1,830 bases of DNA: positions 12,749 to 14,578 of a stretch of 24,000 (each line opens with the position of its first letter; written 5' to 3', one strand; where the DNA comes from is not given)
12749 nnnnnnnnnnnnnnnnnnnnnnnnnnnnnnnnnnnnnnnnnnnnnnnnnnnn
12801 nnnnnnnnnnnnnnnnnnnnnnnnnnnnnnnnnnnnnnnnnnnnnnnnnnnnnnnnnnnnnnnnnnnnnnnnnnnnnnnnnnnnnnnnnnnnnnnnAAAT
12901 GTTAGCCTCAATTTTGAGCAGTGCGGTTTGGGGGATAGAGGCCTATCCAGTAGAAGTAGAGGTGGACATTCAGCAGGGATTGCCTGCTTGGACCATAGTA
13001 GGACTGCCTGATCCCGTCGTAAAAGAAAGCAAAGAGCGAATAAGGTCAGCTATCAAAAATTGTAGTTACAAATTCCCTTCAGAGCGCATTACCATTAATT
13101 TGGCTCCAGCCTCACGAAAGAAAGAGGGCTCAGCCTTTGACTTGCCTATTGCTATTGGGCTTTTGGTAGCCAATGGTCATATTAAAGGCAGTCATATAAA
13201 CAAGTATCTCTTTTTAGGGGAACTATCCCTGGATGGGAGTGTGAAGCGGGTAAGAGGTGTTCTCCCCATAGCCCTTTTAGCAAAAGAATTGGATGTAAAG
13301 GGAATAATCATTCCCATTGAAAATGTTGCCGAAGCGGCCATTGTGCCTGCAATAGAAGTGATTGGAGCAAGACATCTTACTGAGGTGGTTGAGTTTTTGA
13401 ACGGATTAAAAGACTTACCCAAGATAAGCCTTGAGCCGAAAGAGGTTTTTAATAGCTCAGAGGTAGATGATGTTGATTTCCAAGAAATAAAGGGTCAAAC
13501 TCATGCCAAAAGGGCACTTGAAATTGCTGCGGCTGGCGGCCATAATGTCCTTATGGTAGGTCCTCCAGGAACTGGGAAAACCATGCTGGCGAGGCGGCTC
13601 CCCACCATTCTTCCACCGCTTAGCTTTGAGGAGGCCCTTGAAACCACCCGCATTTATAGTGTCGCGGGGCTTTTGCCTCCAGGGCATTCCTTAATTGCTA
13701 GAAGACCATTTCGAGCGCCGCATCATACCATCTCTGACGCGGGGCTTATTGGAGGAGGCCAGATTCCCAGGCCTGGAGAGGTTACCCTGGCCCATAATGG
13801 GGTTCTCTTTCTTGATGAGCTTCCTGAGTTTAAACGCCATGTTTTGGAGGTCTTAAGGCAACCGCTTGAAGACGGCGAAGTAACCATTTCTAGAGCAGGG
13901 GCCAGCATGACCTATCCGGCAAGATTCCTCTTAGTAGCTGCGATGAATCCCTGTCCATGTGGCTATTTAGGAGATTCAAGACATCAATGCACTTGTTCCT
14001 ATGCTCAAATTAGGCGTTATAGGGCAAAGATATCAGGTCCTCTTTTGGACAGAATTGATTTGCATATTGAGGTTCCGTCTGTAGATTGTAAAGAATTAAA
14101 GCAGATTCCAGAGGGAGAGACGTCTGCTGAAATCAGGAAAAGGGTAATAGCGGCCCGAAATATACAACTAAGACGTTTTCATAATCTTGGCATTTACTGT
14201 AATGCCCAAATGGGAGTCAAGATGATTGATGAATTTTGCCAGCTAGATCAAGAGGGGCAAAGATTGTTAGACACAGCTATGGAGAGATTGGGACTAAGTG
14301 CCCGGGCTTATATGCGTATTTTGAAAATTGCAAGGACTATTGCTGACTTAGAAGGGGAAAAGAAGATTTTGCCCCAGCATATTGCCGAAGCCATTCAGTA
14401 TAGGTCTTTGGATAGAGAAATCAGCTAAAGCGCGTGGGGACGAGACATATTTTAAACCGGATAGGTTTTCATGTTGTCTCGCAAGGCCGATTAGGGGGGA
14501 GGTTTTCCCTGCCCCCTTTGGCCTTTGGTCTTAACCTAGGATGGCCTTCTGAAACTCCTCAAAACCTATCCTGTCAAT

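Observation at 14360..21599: GC-rich ~7.1 kb efflux island bracketed by a duplicated yifB/comM 3' end, abutting tRNA-Phe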

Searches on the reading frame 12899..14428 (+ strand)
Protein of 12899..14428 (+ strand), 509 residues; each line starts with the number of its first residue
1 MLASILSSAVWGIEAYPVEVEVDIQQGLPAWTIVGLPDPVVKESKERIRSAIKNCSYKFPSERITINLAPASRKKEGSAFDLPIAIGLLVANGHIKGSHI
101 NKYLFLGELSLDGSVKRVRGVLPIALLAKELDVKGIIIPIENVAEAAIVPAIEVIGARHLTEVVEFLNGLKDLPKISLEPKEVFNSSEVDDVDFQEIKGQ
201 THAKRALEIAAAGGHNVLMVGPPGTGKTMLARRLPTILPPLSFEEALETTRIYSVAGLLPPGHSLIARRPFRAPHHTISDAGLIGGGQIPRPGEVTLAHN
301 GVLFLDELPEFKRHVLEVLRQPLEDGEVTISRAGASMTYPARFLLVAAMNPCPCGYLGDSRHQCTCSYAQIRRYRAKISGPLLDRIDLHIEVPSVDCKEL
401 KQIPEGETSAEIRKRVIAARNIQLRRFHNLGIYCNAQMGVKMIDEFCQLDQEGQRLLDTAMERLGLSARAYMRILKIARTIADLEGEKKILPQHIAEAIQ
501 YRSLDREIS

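Call 5: search_protein_families(library=pfam, proteins=[window:12899-14428:+])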
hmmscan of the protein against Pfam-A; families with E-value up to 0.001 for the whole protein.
window:12899-14428:+ (509 aa): 11 families
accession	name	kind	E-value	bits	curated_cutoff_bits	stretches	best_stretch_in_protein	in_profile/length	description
PF01078.27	Mg_chelatase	-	3.8e-101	337.2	20.3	1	193-399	1-206/207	Magnesium chelatase, subunit ChlI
PF13541.12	ChlI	-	4.1e-47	159.5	27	1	20-142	1-121/121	Subunit ChlI of Mg-chelatase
PF13335.12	Mg_chelatase_C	-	3.4e-36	124.1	26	1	406-502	1-94/94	Magnesium chelatase, subunit ChlI C-terminal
PF00493.29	MCM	-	5.8e-15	55.4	23.3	1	292-388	114-200/224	MCM P-loop domain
PF07728.20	AAA_5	-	1.6e-10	41.6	22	1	216-238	1-23/139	AAA domain (dynein-related subfamily)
PF00158.32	Sigma54_activat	-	1.7e-09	38.1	20.2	1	286-350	80-142/168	Sigma-54 interaction domain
PF05496.18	RuvB_N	-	5.6e-06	26.6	27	0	195-232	7-51/159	Holliday junction DNA helicase RuvB P-loop domain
PF20030.5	bpMoxR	-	0.00015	21.3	27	0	206-244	23-61/205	MoxR domain in the MoxR-vWA-beta-propeller ternary systems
PF13191.12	AAA_16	-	0.00022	22.2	32.6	0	205-238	14-48/167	AAA ATPase domain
PF00004.35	AAA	-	0.00025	21.9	21.2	0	217-234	1-18/131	ATPase family associated with various cellular activities (AAA)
PF05362.19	Lon_C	-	0.00049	20.2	21.1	0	21-151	46-181/205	Lon protease (S16) C-terminal proteolytic domain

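Call 6: search_protein_families(library=ncbifam, proteins=[window:12899-14428:+])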
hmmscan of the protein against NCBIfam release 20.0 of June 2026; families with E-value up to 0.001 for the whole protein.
window:12899-14428:+ (509 aa): 18 families
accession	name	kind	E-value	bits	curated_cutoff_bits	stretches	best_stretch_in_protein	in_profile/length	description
TIGR00368.1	TIGR00368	hypoth_equivalog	2.2e-204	679.7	362.4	1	6-502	2-499/499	YifB family Mg chelatase-like AAA ATPase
NF007365.0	PRK09862.1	equivalog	4.2e-147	490.8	530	1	4-506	5-496/506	YifB family Mg chelatase-like AAA ATPase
TIGR02902.1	spore_lonB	equivalog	1.6e-15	56.8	723.3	2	186-331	56-207/531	ATP-dependent protease LonB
TIGR02442.1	Cob-chelat-sub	hypoth_equivalog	1.9e-15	56.4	779.45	1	287-351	115-179/641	putative cobaltochelatase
TIGR00764.1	lon_rel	equivalog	9.2e-13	47.6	516.6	1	196-247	19-70/608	ATP-dependent protease LonB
TIGR02903.1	spore_lon_C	equivalog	1.6e-11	43.4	678.8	0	289-331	255-297/615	Lon family ATP-dependent protease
TIGR02030.1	BchI-ChlI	equivalog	9.2e-11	41.5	466.95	1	284-352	116-184/337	magnesium chelatase ATPase subunit I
TIGR02031.1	BchD-ChlD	equivalog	4.4e-10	38.9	499.55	1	217-351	19-143/608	magnesium chelatase ATPase subunit D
NF038308.1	RNA_repair_RtcR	equivalog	1.3e-08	34.2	650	1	285-350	264-327/530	RNA repair transcriptional activator RtcR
NF000868.0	PRK00080.1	equivalog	2e-06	26.9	282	0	192-232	22-69/330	Holliday junction branch migration DNA helicase RuvB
TIGR00635.1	ruvB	equivalog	3.5e-05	23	299.05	0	198-232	7-48/305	Holliday junction branch migration DNA helicase RuvB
TIGR02974.1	phageshock_pspF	equivalog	3.9e-05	23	443.55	0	280-350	74-142/336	phage shock protein operon transcriptional activator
NF040949.1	minchrom_main_MCM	domain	4.5e-05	21.9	940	0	293-352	382-441/682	minichromosome maintenance protein MCM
NF003451.0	PRK05022.1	equivalog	7.7e-05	21.6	476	0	285-328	270-313/512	nitric oxide reductase transcriptional regulator NorR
NF009943.0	PRK13406.1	equivalog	0.00011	20.8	571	0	380-499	154-247/585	magnesium chelatase subunit D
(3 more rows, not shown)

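Call 12: find_related_loci(query=window:12899-14425:+, collection=genome_contigs, flank=10000)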
Query window:12899-14425:+ (509 aa) in genome_contigs; peptide patterns used: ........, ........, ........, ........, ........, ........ (x = any residue, [..] = any of these).
600 stretches matched a pattern (row limit reached: there are more); 600 encode a relative of the query (tblastn E <= 1e-3); the best 80 are kept; 80 distinct loci.
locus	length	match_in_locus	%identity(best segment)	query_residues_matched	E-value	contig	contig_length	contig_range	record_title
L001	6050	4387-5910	60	1-508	0e+0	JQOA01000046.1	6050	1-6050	Smithella sp. D17 contig_144, whole genome shotgun sequence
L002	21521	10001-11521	60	1-506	0e+0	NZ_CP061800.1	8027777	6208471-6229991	Desulfonema magnum strain 4be13 chromosome, complete genome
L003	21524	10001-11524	61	1-508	0e+0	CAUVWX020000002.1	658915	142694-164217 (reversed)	MAG: bacterium isolate ede2edc3-c4dd-4cee-bed0-38f5ac94d37a genome assembly, contig: contig_2, whole genome shotgun sequ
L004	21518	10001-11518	61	1-506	0e+0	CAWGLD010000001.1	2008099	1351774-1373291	MAG: uncultured delta proteobacterium isolate MFD09779.bin.1.292 genome assembly, contig: contig_11801, whole genome sho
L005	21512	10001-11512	60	5-508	0e+0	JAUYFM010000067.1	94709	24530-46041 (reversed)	MAG: Smithellaceae bacterium isolate C21_metabat.bin.13 C21_k141_441676, whole genome shotgun sequence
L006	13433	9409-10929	61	1-507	0e+0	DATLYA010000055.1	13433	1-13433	MAG TPA_asm: Candidatus Methylomirabilota bacterium isolate SMAG_U13260 k141_389101, whole genome shotgun sequence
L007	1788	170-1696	60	1-508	0e+0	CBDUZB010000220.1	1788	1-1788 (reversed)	MAG TPA_asm: uncultured bacterium isolate SRR21487743_metabat2_78 genome assembly, contig: ERZ25748485.67910, whole geno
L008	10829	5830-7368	60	1-506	0e+0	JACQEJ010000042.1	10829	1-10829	MAG: Deltaproteobacteria bacterium isolate NC_groundwater_1018_Pr1_S-0.65um_46_20 Montesol18_Sp65_coassembly_scaffold_19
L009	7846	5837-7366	58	1-508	0e+0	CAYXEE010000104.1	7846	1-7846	MAG TPA_asm: uncultured Chitinophagaceae bacterium isolate SRP257756_co1_98 genome assembly, contig: NODE_8612_length_78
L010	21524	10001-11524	60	1-506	0e+0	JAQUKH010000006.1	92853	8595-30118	MAG: bacterium isolate STD1_102 NODE_483_length_92853_cov_4.698413_Sandtown_D1, whole genome shotgun sequence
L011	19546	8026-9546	60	1-506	0e+0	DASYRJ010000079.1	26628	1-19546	MAG TPA_asm: Gemmatimonadales bacterium isolate SMAG_U4508 k141_1361407, whole genome shotgun sequence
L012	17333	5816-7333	59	1-506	0e+0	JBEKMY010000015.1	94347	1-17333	MAG: Smithella sp. isolate SPRUCE 404 SPRUCE_404_15, whole genome shotgun sequence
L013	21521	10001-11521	59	1-507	0e+0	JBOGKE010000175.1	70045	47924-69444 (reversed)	MAG: Terriglobia bacterium isolate TC-S_metawrap_bin.145 k127_3022540, whole genome shotgun sequence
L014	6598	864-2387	59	1-508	0e+0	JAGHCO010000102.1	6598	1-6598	MAG: Candidatus Aerophobetes bacterium isolate AUK284 PB_MBMC_238_c_000000000241, whole genome shotgun sequence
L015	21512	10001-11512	60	1-506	0e+0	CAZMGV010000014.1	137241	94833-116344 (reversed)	MAG TPA_asm: uncultured bacterium isolate binchicken_co199_84 genome assembly, contig: NODE_157_length_137241_cov_15.098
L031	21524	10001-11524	58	1-508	0e+0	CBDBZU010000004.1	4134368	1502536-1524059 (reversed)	MAG: bacterium isolate 14075d2c-179b-4e0f-9294-86ba791e4164 genome assembly, contig: contig_4, whole genome shotgun sequ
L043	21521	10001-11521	56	1-507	0e+0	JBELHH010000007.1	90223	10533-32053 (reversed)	MAG: Flavobacterium sp. isolate REMEI101_ass_metaspades_bin.46 NODE_337_length_90223_cov_15.470355, whole genome shotgun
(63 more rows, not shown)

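Call 13: find_encoding_contigs(protein=window:12899-14428:+, flank=10000, max_places=10)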
Protein window:12899-14428:+ (509 aa): 5 contigs read that carry it; 4 places shown.
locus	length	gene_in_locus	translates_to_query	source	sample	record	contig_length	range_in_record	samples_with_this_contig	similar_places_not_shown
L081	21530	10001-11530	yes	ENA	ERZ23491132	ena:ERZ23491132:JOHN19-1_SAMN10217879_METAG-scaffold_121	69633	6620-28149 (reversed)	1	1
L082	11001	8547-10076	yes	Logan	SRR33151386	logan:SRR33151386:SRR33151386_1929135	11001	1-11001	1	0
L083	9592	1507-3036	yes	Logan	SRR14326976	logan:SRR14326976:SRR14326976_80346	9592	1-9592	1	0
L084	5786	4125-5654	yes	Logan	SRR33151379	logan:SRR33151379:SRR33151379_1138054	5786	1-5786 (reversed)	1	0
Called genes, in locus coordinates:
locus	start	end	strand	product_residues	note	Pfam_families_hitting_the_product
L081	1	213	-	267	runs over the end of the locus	PF06750:A24_N_bact, PF01478:Peptidase_A24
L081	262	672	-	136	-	PF12092:DUF3568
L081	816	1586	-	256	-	PF20260:PUA_4, PF04452:Methyltrans_RNA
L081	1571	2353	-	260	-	PF06325:PrmA, PF05175:MTS, PF13489:Methyltransf_23 (weak), PF08241:Methyltransf_11 (weak), PF08242:Methyltransf_12 (weak), PF13649:Methyltransf_25, PF13847:Methyltransf_31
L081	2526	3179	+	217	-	PF01966:HD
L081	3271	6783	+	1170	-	PF17915:zf_Rg, PF04851:ResIII (weak), PF00270:DEAD, PF01751:Toprim, PF01131:Topoisom_bac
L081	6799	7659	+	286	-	PF02348:CTP_transf_3, PF12804:NTP_transf_3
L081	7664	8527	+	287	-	PF02749:QRPTase_N, PF01729:QRPTase_C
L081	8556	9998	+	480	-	PF01139:RtcB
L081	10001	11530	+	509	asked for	PF13541:ChlI, PF05496:RuvB_N (faint), PF00158:Sigma54_activat (faint), PF01078:Mg_chelatase, PF07728:AAA_5 (faint), PF00493:MCM, PF13335:Mg_chelatase_C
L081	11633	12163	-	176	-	PF01077:NIR_SIR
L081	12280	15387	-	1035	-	PF00873:ACR_tran, PF02355:SecD_SecF_C (weak)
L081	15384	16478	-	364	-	PF00364:Biotin_lipoyl (faint), PF25917:BSH_RND (weak), PF25973:BSH_CzcB (weak)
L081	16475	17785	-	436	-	PF02321:OEP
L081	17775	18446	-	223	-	PF00440:TetR_N, PF09209:CecR_C, PF17939:TetR_C_30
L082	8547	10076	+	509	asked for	PF13541:ChlI, PF05496:RuvB_N (faint), PF00158:Sigma54_activat (faint), PF01078:Mg_chelatase, PF07728:AAA_5 (faint), PF00493:MCM, PF13335:Mg_chelatase_C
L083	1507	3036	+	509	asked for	PF13541:ChlI, PF05496:RuvB_N (faint), PF00158:Sigma54_activat (faint), PF01078:Mg_chelatase, PF07728:AAA_5 (faint), PF00493:MCM, PF13335:Mg_chelatase_C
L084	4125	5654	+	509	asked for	PF13541:ChlI, PF05496:RuvB_N (faint), PF00158:Sigma54_activat (faint), PF01078:Mg_chelatase, PF07728:AAA_5 (faint), PF00493:MCM, PF13335:Mg_chelatase_C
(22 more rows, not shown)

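Call 14: find_homologous_proteins(query=window:12899-14425:+, max_evalue=1e-50)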
Query window:12899-14425:+ (509 aa): 8000 proteins with E <= 1e-50 among 8000 candidates; the best 120 are listed.
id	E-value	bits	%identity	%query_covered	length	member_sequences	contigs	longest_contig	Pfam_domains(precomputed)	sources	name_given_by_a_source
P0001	0.0e+0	1133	100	100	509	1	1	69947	PF00158.33,PF13335.13,PF00493.30,PF05496.19,PF07728.21,PF01078.28,PF13541.13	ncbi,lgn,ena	-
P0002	9.1e-274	927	81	100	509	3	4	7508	PF00158.33,PF13335.13,PF00493.30,PF07728.21,PF01078.28,PF13541.13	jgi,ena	jgi:magnesium chelatase family protein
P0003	1.2e-265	900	77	100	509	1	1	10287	PF00158.33,PF13335.13,PF05362.20,PF00493.30,PF07728.21,PF01078.28,PF13541.13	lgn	-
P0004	5.5e-263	891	76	100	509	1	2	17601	PF00158.33,PF13335.13,PF05362.20,PF00493.30,PF07728.21,PF01078.28,PF13541.13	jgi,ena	-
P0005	7.2e-261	884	75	100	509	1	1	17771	PF00158.33,PF13335.13,PF05362.20,PF00493.30,PF07728.21,PF01078.28,PF13541.13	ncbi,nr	ncbi:MAG: YifB family Mg chelatase-like AAA ATPase [Candidatus Desulfofervidaceae bacterium]|nr:YifB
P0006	1.3e-251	853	73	100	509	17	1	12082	PF00158.33,PF13335.13,PF05362.20,PF00493.30,PF07728.21,PF01078.28,PF13541.13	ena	-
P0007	1.6e-250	850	72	100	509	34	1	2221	PF00158.33,PF13335.13,PF05362.20,PF00493.30,PF07728.21,PF01078.28,PF13541.13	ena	-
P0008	1.8e-243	827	72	100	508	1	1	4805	PF00158.33,PF13335.13,PF05362.20,PF00493.30,PF07728.21,PF01078.28,PF13541.13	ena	-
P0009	4.0e-243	825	71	100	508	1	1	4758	PF00158.33,PF13335.13,PF05362.20,PF00493.30,PF07728.21,PF01078.28,PF13541.13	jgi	-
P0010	6.8e-234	795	70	100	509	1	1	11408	PF00158.33,PF13335.13,PF00493.30,PF07728.21,PF01078.28,PF13541.13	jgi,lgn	jgi:magnesium chelatase family protein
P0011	1.3e-233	794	70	100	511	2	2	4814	PF00158.33,PF13335.13,PF00493.30,PF07728.21,PF01078.28,PF13541.13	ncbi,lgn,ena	-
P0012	8.8e-232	788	68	100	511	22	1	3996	PF00158.33,PF13335.13,PF00493.30,PF07728.21,PF01078.28,PF13541.13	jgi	-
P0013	1.1e-227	775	68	100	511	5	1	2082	PF00158.33,PF13335.13,PF00493.30,PF07728.21,PF01078.28,PF13541.13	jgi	-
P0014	5.1e-217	739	65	99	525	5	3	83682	PF13335.13,PF00493.30,PF05496.19,PF07728.21,PF01078.28,PF13541.13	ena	-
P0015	5.1e-217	739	64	100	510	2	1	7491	PF13335.13,PF05362.20,PF00493.30,PF07728.21,PF01078.28,PF13541.13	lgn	-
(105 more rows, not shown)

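Call 15: find_encoding_contigs(protein=P0002, flank=10000, max_places=4)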
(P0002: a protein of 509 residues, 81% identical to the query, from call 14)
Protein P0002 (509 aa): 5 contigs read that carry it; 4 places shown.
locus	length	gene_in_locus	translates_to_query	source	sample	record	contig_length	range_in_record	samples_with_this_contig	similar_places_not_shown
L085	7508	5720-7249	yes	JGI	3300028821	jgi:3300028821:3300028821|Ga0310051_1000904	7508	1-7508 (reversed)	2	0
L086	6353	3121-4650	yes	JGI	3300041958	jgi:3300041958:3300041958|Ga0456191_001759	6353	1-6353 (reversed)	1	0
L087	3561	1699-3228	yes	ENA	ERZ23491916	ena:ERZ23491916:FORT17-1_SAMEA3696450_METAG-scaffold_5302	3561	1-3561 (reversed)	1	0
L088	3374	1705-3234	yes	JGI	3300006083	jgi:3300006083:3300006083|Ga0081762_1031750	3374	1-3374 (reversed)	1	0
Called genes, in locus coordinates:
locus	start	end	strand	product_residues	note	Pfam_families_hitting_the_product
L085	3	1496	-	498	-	?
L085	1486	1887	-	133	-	PF02391:MoaE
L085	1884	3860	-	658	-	PF25255:WHD_RNase_II (weak), PF23161:HTH_RNase_II, PF00773:RNB, PF18614:RNase_II_C_S1 (weak)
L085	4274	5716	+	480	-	PF01139:RtcB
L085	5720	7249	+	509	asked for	PF13541:ChlI, PF00158:Sigma54_activat (faint), PF01078:Mg_chelatase, PF07728:AAA_5, PF00493:MCM (weak), PF13335:Mg_chelatase_C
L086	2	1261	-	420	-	?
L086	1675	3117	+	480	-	PF01139:RtcB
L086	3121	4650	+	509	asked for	PF13541:ChlI, PF00158:Sigma54_activat (faint), PF01078:Mg_chelatase, PF07728:AAA_5, PF00493:MCM (weak), PF13335:Mg_chelatase_C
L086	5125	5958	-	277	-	PF01609:DDE_Tnp_1, PF13701:DDE_Tnp_1_4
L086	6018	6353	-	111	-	?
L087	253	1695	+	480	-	PF01139:RtcB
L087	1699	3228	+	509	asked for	PF13541:ChlI, PF00158:Sigma54_activat (faint), PF01078:Mg_chelatase, PF07728:AAA_5, PF00493:MCM (weak), PF13335:Mg_chelatase_C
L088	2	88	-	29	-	?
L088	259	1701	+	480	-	PF01139:RtcB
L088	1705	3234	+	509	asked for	PF13541:ChlI, PF00158:Sigma54_activat (faint), PF01078:Mg_chelatase, PF07728:AAA_5, PF00493:MCM (weak), PF13335:Mg_chelatase_C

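Call 16: find_encoding_contigs(protein=P0003, flank=10000, max_places=3)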
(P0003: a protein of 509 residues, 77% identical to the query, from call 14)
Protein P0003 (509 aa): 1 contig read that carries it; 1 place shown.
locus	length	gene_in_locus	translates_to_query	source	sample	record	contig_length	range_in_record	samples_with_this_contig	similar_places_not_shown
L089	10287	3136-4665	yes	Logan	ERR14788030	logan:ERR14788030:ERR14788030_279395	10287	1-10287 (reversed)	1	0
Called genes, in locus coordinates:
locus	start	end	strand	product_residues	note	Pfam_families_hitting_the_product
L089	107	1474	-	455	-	PF14010:PEPcase_2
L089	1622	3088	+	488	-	PF01139:RtcB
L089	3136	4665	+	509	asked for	PF05362:Lon_C, PF13541:ChlI, PF00158:Sigma54_activat, PF01078:Mg_chelatase, PF07728:AAA_5, PF00493:MCM (weak), PF13335:Mg_chelatase_C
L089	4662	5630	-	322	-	PF00551:Formyl_trans_N, PF02911:Formyl_trans_C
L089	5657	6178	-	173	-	PF01327:Pep_deformylase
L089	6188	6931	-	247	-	PF00753:Lactamase_B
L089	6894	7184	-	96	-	PF01883:FeS_assembly_P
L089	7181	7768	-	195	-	PF02579:Nitro_FeMo-Co, PF17253:DUF5320 (weak)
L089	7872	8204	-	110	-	PF17253:DUF5320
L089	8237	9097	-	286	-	PF01937:ARMT1-like_dom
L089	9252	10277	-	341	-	PF11449:ArsP_2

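Call 17: find_encoding_contigs(protein=P0004, flank=10000, max_places=3)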
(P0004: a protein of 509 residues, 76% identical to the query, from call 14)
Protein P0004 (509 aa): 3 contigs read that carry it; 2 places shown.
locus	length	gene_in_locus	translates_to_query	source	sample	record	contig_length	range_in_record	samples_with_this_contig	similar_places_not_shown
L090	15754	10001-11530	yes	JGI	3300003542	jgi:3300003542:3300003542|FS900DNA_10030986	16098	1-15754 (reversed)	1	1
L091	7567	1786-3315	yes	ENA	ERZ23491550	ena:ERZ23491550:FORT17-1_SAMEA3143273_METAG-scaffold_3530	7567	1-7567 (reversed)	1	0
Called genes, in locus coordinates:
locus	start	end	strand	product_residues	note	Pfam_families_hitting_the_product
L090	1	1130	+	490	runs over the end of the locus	?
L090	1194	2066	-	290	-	PF03755:YicC-like_N, PF08340:YicC-like_C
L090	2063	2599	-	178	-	PF14385:DUF4416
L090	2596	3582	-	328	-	PF00294:PfkB, PF08543:Phos_pyr_kin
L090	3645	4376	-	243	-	PF10411:DsbC_N, PF13098:Thioredoxin_2, PF01323:DSBA (faint)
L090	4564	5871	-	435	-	PF02403:Seryl_tRNA_N, PF00587:tRNA-synt_2b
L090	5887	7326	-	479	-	PF00390:malic, PF03949:Malic_M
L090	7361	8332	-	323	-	PF08100:Dimerisation, PF00891:Methyltransf_2, PF05175:MTS (weak), PF13489:Methyltransf_23, PF13847:Methyltransf_31, PF08241:Methyltransf_11, PF08242:Methyltransf_12, PF13649:Methyltransf_25, +1 more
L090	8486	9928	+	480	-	PF01139:RtcB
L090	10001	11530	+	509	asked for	PF05362:Lon_C, PF13541:ChlI, PF00158:Sigma54_activat (faint), PF01078:Mg_chelatase, PF07728:AAA_5 (faint), PF00493:MCM (weak), PF13335:Mg_chelatase_C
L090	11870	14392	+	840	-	PF07517:SecA_DEAD, PF01043:SecA_PP_bind, PF00271:Helicase_C (faint), PF21090:P-loop_SecA, PF07516:SecA_SW, PF02810:SEC-C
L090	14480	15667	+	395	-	PF01960:ArgJ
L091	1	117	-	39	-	?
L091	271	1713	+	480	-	PF01139:RtcB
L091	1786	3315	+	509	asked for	PF05362:Lon_C, PF13541:ChlI, PF00158:Sigma54_activat (faint), PF01078:Mg_chelatase, PF07728:AAA_5 (faint), PF00493:MCM (weak), PF13335:Mg_chelatase_C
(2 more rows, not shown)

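Call 18: find_encoding_contigs(protein=P0005, flank=10000, max_places=3)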
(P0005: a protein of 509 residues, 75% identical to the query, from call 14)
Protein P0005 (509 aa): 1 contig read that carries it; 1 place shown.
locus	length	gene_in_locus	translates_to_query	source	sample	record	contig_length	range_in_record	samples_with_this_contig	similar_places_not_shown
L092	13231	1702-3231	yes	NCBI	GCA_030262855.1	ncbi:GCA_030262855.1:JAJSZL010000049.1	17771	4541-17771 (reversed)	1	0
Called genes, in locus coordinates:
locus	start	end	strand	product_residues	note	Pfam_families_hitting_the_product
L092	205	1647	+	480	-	PF01139:RtcB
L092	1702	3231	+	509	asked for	PF05362:Lon_C (weak), PF13541:ChlI, PF00158:Sigma54_activat (faint), PF01078:Mg_chelatase, PF07728:AAA_5, PF00493:MCM (weak), PF13335:Mg_chelatase_C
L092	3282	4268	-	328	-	PF00551:Formyl_trans_N, PF02911:Formyl_trans_C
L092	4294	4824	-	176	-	PF01327:Pep_deformylase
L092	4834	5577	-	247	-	PF23023:Anti-Pycsar_Apyc1 (weak), PF00753:Lactamase_B, PF12706:Lactamase_B_2 (weak)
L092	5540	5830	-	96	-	PF01883:FeS_assembly_P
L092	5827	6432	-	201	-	-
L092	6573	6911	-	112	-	PF17253:DUF5320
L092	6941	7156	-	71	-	PF17253:DUF5320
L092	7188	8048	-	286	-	PF01937:ARMT1-like_dom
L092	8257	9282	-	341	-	PF11449:ArsP_2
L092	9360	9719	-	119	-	PF08821:CGGC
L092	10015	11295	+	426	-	PF02403:Seryl_tRNA_N, PF00587:tRNA-synt_2b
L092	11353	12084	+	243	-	PF10411:DsbC_N, PF13098:Thioredoxin_2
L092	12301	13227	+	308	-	PF01368:DHH, PF02833:DHHA2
